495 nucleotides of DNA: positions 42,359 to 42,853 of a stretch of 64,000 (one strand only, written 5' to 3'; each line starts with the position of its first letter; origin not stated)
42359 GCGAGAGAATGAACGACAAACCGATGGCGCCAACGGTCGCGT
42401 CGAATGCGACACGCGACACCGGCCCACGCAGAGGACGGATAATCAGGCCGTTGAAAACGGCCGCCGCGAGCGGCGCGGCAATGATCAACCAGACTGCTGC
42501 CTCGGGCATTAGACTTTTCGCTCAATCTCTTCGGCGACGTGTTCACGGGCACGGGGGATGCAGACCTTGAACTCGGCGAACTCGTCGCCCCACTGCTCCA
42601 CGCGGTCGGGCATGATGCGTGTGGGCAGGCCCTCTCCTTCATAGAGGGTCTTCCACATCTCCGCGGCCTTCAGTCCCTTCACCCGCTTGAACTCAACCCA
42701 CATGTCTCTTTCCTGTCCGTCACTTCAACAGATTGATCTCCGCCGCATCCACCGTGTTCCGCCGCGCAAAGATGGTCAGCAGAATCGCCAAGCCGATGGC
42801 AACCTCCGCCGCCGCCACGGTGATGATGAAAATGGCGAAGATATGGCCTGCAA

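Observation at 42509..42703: Unannotated-type 64-aa soluble protein gene embedded between nuoK and nuoL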

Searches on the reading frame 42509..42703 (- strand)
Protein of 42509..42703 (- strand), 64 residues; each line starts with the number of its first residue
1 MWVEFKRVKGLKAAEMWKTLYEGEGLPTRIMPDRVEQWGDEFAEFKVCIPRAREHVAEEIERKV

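Call 3: search_protein_families(library=pfam, proteins=[window:42509-42703:-], max_evalue=10)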
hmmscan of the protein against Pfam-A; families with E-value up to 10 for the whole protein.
window:42509-42703:- (64 aa): 0 families

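Call 4: search_protein_families(library=ncbifam, proteins=[window:42509-42703:-], max_evalue=10)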
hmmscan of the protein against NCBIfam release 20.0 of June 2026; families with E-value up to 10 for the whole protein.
window:42509-42703:- (64 aa): 1 family
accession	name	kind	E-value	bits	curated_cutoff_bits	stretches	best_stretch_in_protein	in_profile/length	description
NF003789.0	PRK05379.2-1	equivalog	0.01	14.8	355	1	7-63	136-191/312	bifunctional nicotinamide mononucleotide adenylyltransferase/ADP-ribose pyrophosphatase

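Call 5: find_homologous_proteins(query=window:42509-42703:-, max_evalue=0.01)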
Query window:42509-42703:- (64 aa): 34 proteins with E <= 0.01 among 34 candidates.
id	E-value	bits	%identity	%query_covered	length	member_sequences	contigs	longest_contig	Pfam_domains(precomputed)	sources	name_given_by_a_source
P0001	2.0e-35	137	97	100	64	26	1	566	-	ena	-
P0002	4.1e-28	114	80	100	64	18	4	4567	-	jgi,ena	jgi:hypothetical protein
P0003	1.6e-27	112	77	100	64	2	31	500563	-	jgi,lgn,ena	jgi:hypothetical protein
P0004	5.2e-26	107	100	77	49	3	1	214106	-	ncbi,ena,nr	ncbi:MAG: hypothetical protein OXC55_01760 [Chloroflexi bacterium]|nr:hypothetical protein [Chlorofl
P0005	7.2e-24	100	85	81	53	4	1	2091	-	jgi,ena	jgi:hypothetical protein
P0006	8.9e-18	81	72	83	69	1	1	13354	-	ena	-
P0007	2.6e-16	76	60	100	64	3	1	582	-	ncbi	-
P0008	2.0e-15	74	57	100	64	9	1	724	-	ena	-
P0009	5.2e-15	72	58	100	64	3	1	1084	-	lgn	-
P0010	9.1e-15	72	58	100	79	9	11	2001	-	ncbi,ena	-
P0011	1.2e-14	71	58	100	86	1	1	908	-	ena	-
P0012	1.2e-14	71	58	100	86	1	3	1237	-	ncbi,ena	-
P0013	1.5e-14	71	58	100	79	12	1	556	-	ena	-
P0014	1.8e-14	71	57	100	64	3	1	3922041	-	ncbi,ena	-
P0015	2.4e-14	70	57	100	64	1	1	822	-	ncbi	-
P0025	2.0e-13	67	60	100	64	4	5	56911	-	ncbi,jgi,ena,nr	ncbi:MAG TPA: hypothetical protein VI855_07490 [Dehalococcoidia bacterium]|jgi:hypothetical protein|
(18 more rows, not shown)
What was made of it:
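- Checked: A close MAG annotates a mis-started 49-aa form (P0004, call 5).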

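Call 7: find_encoding_contigs(protein=P0014, flank=8000, max_places=3)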
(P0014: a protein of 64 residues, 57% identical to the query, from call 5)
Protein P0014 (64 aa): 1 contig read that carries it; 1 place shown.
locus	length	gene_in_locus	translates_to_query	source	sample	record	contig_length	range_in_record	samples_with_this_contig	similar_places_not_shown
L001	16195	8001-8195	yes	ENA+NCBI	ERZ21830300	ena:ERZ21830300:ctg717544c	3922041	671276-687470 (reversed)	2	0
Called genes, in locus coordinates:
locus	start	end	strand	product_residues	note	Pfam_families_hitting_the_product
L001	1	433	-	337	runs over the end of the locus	PF04055:Radical_SAM, PF13353:Fer4_12 (faint), PF06463:Mob_synth_C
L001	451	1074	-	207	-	PF01725:Ham1p_like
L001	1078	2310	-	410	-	PF02515:CoA_transf_3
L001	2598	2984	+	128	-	PF00507:Oxidored_q4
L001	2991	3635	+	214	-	PF01058:Oxidored_q6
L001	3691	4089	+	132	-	PF00329:Complex1_30kDa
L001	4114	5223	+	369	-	PF00346:Complex1_49kDa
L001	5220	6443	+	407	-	PF00146:NADHdh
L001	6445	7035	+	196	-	PF13183:Fer4_8 (faint), PF25160:LdpA_Fe-S-bd (faint), PF00037:Fer4 (weak), PF13237:Fer4_10, PF12838:Fer4_7, PF13187:Fer4_9, PF13484:Fer4_16 (weak), PF00037:Fer4 (weak), +4 more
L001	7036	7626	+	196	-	PF00499:Oxidored_q3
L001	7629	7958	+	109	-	PF00420:Oxidored_q2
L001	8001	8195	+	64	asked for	-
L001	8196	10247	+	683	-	PF00662:Proton_antipo_N, PF00361:Proton_antipo_M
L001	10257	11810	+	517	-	PF00361:Proton_antipo_M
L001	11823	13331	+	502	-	PF00361:Proton_antipo_M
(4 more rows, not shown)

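Call 8: find_encoding_contigs(protein=P0025, flank=8000, max_places=3)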
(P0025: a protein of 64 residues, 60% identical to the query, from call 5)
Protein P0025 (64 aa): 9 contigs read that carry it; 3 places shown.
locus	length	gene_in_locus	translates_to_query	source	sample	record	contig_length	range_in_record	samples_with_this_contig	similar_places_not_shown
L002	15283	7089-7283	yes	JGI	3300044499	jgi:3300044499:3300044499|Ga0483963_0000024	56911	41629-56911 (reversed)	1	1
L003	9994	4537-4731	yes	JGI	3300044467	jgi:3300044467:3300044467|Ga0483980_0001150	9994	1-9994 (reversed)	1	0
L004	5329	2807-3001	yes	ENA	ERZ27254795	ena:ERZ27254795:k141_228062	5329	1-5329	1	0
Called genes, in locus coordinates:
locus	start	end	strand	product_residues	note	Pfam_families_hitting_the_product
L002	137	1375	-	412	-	PF02515:CoA_transf_3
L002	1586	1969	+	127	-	PF00507:Oxidored_q4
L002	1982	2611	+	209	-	PF01058:Oxidored_q6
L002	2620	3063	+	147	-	PF00329:Complex1_30kDa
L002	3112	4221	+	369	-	PF00346:Complex1_49kDa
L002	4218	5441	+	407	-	PF00146:NADHdh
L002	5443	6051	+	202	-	PF13187:Fer4_9, PF14697:Fer4_21 (faint), PF25160:LdpA_Fe-S-bd (faint), PF00037:Fer4 (weak), PF12797:Fer4_2 (faint), PF13237:Fer4_10, PF12838:Fer4_7, PF00037:Fer4, +4 more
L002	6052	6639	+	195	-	PF00499:Oxidored_q3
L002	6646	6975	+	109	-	PF00420:Oxidored_q2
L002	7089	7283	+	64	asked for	-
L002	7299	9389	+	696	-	PF00662:Proton_antipo_N, PF00361:Proton_antipo_M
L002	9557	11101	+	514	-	PF00361:Proton_antipo_M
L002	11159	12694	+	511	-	PF00361:Proton_antipo_M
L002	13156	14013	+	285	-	PF01513:NAD_kinase, PF20143:NAD_kinase_C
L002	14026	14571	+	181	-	PF28549:NDPSase_N, PF00293:NUDIX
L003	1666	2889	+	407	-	PF00146:NADHdh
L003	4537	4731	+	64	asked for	-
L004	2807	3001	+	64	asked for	-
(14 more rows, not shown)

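Call 13: search_solved_structures(query=A2, max_evalue=10, show_alignments=3)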
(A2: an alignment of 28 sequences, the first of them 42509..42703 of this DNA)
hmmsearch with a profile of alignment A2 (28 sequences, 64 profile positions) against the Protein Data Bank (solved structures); distinct sequences matched with E-value up to 10: 1.
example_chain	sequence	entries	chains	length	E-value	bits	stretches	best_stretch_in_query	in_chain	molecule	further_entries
4ow4_A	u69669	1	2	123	0.4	13.7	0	27-58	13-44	Beta-terfoil designed by folding nucleus symmetric expansion (""Phifoil"")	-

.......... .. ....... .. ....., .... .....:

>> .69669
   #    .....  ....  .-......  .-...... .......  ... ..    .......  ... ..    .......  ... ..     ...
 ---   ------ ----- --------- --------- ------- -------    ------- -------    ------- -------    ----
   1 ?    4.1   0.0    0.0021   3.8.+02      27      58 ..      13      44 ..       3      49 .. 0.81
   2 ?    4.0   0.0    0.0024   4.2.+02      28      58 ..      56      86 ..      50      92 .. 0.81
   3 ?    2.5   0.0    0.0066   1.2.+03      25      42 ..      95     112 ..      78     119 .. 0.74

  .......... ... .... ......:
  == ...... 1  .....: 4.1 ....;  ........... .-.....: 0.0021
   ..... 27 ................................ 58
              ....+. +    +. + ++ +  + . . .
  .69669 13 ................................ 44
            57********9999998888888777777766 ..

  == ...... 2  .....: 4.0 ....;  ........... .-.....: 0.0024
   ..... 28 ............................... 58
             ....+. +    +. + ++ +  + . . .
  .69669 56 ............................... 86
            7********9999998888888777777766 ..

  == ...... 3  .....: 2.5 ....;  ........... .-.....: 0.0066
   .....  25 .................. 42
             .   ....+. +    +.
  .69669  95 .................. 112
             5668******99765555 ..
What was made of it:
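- On Known accessory subunits of bacterial or cyanobacterial complex I: No PDB sequence relative (call 13).
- Tried and rejected: A profile search of PDB sequences found nothing, with the best E at 0.4 (call 13).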

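Call 15: find_encoding_contigs(protein=P0003, flank=8000, max_places=3)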
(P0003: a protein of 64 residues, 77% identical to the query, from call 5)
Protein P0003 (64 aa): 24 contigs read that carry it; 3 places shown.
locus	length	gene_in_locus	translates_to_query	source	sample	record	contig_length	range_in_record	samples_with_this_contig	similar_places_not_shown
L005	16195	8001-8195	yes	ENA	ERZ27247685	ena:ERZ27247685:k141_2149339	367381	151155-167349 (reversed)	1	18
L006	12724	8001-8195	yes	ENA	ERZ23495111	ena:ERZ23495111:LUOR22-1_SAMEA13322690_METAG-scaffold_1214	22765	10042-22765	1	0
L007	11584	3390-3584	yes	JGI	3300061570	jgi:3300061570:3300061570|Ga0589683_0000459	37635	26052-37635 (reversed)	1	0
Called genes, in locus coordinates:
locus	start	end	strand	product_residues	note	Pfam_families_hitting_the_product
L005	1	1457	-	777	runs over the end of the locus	PF00069:Pkinase, PF07714:PK_Tyr_Ser-Thr, PF01011:PQQ (faint), PF13360:PQQ_2, PF13570:Beta-prop_ACSF4, PF25293:Beta-prop_EMC1_N (faint), PF13360:PQQ_2, PF13570:Beta-prop_ACSF4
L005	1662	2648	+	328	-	PF06144:DNA_pol3_delta, PF21694:DNA_pol3_delta_C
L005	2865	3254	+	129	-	PF00507:Oxidored_q4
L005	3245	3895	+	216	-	PF01058:Oxidored_q6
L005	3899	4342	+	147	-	PF00329:Complex1_30kDa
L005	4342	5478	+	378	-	PF00346:Complex1_49kDa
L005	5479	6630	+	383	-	PF00146:NADHdh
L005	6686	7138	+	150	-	PF25160:LdpA_Fe-S-bd (faint), PF14697:Fer4_21 (faint), PF00037:Fer4 (weak), PF12797:Fer4_2 (weak), PF13237:Fer4_10 (weak), PF12838:Fer4_7, PF13187:Fer4_9, PF00037:Fer4, +4 more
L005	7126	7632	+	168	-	PF00499:Oxidored_q3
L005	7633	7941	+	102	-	PF00420:Oxidored_q2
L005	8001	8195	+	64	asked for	-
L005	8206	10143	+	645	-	PF00662:Proton_antipo_N, PF00361:Proton_antipo_M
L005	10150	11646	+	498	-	PF00361:Proton_antipo_M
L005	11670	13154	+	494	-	PF00361:Proton_antipo_M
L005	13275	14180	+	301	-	PF00903:Glyoxalase, PF13468:Glyoxalase_3 (weak), PF13669:Glyoxalase_4, PF22677:Ble-like_N (faint), PF00903:Glyoxalase, PF13669:Glyoxalase_4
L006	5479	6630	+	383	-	PF00146:NADHdh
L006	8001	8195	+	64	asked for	-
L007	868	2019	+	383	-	PF00146:NADHdh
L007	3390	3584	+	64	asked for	-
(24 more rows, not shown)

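Call 19: predict_structure(alignment_id=A2)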
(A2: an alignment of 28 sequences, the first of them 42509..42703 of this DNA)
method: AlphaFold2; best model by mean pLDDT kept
length: 64 residues; sequences in the alignment: 28
mean_pLDDT: 93.8   pTM: 0.77
mean pLDDT of the five models: 93.8, 93.7, 93.5, 92.3, 90.3
residues with pLDDT >= 90: 52; 70-90: 12; 50-70: 0; < 50: 0
segments of 3 or more residues with pLDDT < 50: none
pLDDT, mean of each block of 10 residues (from residue 1): 95 96 97 85 93 97 93
secondary structure, 60 per line:
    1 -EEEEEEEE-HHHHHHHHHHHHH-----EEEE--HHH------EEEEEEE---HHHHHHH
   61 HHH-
elements in order: E2-9 H11-23 E29-32 E44-50 H54-63
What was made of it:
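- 42509..42703 (-): ORF64 ('X'): 64-aa, 7.65-kDa, pI 5.8 soluble protein, a divergent DUF2007-like domain. Predicted elements: beta1 2-9, alpha1 11-23, beta2 29-32, loop 33-43, beta3 44-50, alpha2 54-63. Structure: call 19.
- On DUF2007 (PF09413): The AF2 model has pLDDT 93.8 and a b-a-b-b-a layout (call 19).
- On PII / GlnB family: It has 64 aa, no fourth strand (call 19) and no PII Pfam match (call 3).
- Closest known: PII-like regulators encoded beside the membrane protein they bind. Same: The variable beta2-beta3 loop sits where PII proteins carry the target-binding T-loop (call 19).
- pLDDT 93.8 (call 19). It has no T-loop-length insertion and lacks the fourth strand of true PII proteins (call 19). 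The predicted fold is confident (call 19).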

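Call 22: fold_search(model_id=the predicted structure, library=pdb)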
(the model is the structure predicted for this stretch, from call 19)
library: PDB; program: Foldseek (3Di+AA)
matches with E <= 10: 615; with E <= 0.001: 0
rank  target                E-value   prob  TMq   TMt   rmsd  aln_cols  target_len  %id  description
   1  8axn_a                9.7e-02  1.00  0.77  0.29   2.2        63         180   11  Inner membrane ring and secretin N0 N1 domains of the type 3 secretion system of Shigella flexneri (released 2023-03-01)
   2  6rwx_a                1.6e-01  0.99  0.72  0.28   2.3        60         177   12  Periplasmic inner membrane ring of the Shigella type 3 secretion system (released 2020-02-12)
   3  3ab4_A                1.8e-01  0.82  0.53  0.12   3.9        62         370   16  Crystal structure of feedback inhibition resistant mutant of aspartate kinase from Corynebacterium glutamicum in compl (released 2010-06-23)
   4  6mmq_D                1.9e-01  0.89  0.58  0.47   4.3        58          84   12  Carbon regulatory PII-like protein SbtB from Cyanobium sp. 7001 bound to cAMP (released 2019-09-18)
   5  6mmq_A                2.0e-01  0.87  0.58  0.48   4.4        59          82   14  Carbon regulatory PII-like protein SbtB from Cyanobium sp. 7001 bound to cAMP (released 2019-09-18)
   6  6mmq_B                2.2e-01  0.85  0.58  0.44   4.4        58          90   12  Carbon regulatory PII-like protein SbtB from Cyanobium sp. 7001 bound to cAMP (released 2019-09-18)
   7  1yj7_A                2.3e-01  0.99  0.77  0.34   1.8        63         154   13  Crystal structure of enteropathogenic E.coli (EPEC) type III secretion system protein EscJ (released 2005-06-07)
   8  3g8q_A                2.3e-01  0.90  0.57  0.16   3.7        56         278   16  A cytidine deaminase edits C-to-U in transfer RNAs in archaea (released 2009-05-26)
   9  3gyg_C                2.3e-01  0.44  0.45  0.13   9.7        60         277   20  Crystal structure of yhjK (haloacid dehalogenase-like hydrolase protein) from Bacillus subtilis (released 2009-05-12)
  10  1x60_MODEL_1_A        3.3e-01  0.77  0.54  0.46   3.9        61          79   15  Solution structure of the peptidoglycan binding domain of B. subtilis cell wall lytic enzyme CwlC (released 2005-08-09)
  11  6y2d_C                3.5e-01  0.21  0.35  0.34   6.0        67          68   21  Crystal structure of the second KH domain of FUBP1 (released 2020-03-25)
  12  6ztg_MODEL_1_A        3.8e-01  0.85  0.55  0.21   2.6        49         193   10  Spor protein DedD (released 2020-11-11)
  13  6mmo_B                3.8e-01  0.75  0.58  0.47   4.9        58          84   14  Carbon regulatory PII-like protein SbtB from Cyanobium sp. 7001 bound to AMP (released 2019-09-18)
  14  3g8q_B                4.0e-01  0.80  0.56  0.16   3.7        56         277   16  A cytidine deaminase edits C-to-U in transfer RNAs in archaea (released 2009-05-26)
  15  6mmq_C                4.3e-01  0.69  0.58  0.45   5.2        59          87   14  Carbon regulatory PII-like protein SbtB from Cyanobium sp. 7001 bound to cAMP (released 2019-09-18)
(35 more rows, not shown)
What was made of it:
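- Closest known: PII-like regulators encoded beside the membrane protein they bind. Same: SbtB and GlnK are among the weak Foldseek hits (call 22).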

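Call 23: search_protein_representatives(alignment_id=A2)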
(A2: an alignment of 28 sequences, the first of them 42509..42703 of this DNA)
Query: 28 sequences, 64 profile positions. Proteins with E-value up to 0.001 (for the whole library): 117; up to 1e-10: 61; up to 1e-30: 1. The best 117 are listed.
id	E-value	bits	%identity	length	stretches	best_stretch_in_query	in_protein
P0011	1.1e-37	143.6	-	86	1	1-64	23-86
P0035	1.5e-26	107.9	-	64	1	1-64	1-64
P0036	8.9e-26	105.5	-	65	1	1-64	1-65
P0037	2.8e-23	97.5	-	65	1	1-64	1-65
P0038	5.5e-22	93.3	-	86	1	13-64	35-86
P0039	1.8e-20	88.5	-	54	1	1-42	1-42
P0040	1.2e-19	85.9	-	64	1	1-64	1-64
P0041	2.7e-19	84.7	-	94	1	9-64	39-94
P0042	4.0e-19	84.2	-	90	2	1-35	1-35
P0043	5.2e-19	83.8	-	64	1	1-64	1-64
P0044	8.5e-18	79.9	-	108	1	18-64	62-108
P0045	1.3e-17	79.3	-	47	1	7-52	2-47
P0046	2.8e-17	78.2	-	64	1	1-64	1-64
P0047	3.9e-17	77.8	-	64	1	1-64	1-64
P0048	6.5e-17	77.1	-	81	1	13-64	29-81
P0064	1.9e-13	66.0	-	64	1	1-64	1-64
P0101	5.7e-10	54.8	-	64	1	1-63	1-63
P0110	5.7e-09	51.7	-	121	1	2-62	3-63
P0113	9.2e-09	51.0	-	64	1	1-60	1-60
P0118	3.5e-08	49.1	-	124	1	2-61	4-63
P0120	3.5e-07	45.9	-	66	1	1-62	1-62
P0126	3.4e-06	42.8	-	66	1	1-61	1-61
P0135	2.4e-05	40.1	-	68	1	1-59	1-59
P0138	7.4e-05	38.5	-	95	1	2-58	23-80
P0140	8.6e-05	38.3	-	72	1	2-54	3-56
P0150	9.8e-04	34.9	-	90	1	2-61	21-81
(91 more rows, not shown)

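Call 26: search_protein_families(library=pfam, proteins=[P0138, P0140, P0150, P0120, P0126, P0110, P0118, P0101, P0047, P0064], max_evalue=10)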
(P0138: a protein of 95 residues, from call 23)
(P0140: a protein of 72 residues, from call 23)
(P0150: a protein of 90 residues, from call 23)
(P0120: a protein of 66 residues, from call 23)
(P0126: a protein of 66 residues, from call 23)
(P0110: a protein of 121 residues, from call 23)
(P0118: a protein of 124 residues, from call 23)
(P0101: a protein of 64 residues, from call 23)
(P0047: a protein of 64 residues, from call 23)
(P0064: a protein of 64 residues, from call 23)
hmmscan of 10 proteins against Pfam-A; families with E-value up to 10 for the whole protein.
P0138 (95 aa): 2 families
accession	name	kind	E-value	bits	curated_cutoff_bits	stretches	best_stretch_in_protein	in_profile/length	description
PF09413.15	DUF2007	-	2.6e-05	24.7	25.7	1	23-83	1-62/66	Putative prokaryotic signal transducing protein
PF00275.25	EPSP_synthase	-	0.00085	18.6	22.8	1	41-89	68-117/417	EPSP synthase (3-phosphoshikimate 1-carboxyvinyltransferase)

P0140 (72 aa): 1 family
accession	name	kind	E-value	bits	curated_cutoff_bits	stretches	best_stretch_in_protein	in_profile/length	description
PF09413.15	DUF2007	-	2.4e-10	40.9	25.7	1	3-66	1-65/66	Putative prokaryotic signal transducing protein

P0150 (90 aa): 2 families
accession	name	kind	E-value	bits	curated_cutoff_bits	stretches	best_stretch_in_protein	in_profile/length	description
PF09413.15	DUF2007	-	2.8e-09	37.4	25.7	1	21-82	1-63/66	Putative prokaryotic signal transducing protein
PF18017.8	SAM_4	-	0.044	14.3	23.6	1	31-58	6-33/84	SAM domain (Sterile alpha motif)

P0120 (66 aa): 1 family
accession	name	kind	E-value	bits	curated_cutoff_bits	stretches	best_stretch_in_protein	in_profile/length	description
PF09413.15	DUF2007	-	0.0021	18.6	25.7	1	2-63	1-64/66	Putative prokaryotic signal transducing protein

P0126 (66 aa): 1 family
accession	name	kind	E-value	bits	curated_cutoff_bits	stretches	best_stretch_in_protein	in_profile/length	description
PF03723.20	Hemocyanin_C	-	0.087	12.6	26.4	1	23-58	163-198/249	Hemocyanin, ig-like domain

P0110 (121 aa): 1 family
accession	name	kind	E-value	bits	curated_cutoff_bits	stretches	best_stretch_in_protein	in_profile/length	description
PF16859.10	TetR_C_11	-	0.031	15.1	32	1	58-108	27-78/113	Tetracyclin repressor-like, C-terminal domain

P0118 (124 aa): 1 family
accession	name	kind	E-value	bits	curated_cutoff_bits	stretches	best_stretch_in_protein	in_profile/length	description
PF09413.15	DUF2007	-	0.065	13.8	25.7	1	7-52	4-51/66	Putative prokaryotic signal transducing protein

P0101 (64 aa): 1 family
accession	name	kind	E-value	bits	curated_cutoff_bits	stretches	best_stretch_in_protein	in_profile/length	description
PF09413.15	DUF2007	-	3.6e-06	27.5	25.7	1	3-64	2-65/66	Putative prokaryotic signal transducing protein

P0047 (64 aa): 1 family
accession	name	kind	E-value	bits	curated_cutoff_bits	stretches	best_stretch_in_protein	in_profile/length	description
PF09413.15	DUF2007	-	0.00023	21.7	25.7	1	2-63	1-64/66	Putative prokaryotic signal transducing protein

P0064 (64 aa): 1 family
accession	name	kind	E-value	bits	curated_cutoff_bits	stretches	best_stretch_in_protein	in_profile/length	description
PF09413.15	DUF2007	-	0.00036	21.1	25.7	1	2-63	1-64/66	Putative prokaryotic signal transducing protein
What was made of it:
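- On DUF2007 (PF09413): Family members found with the ORF64 profile hit PF09413: P0140 at 40.9 bits, P0150 at 37.4 and P0101 at 27.5, all above 25.7 (calls 23, 26).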
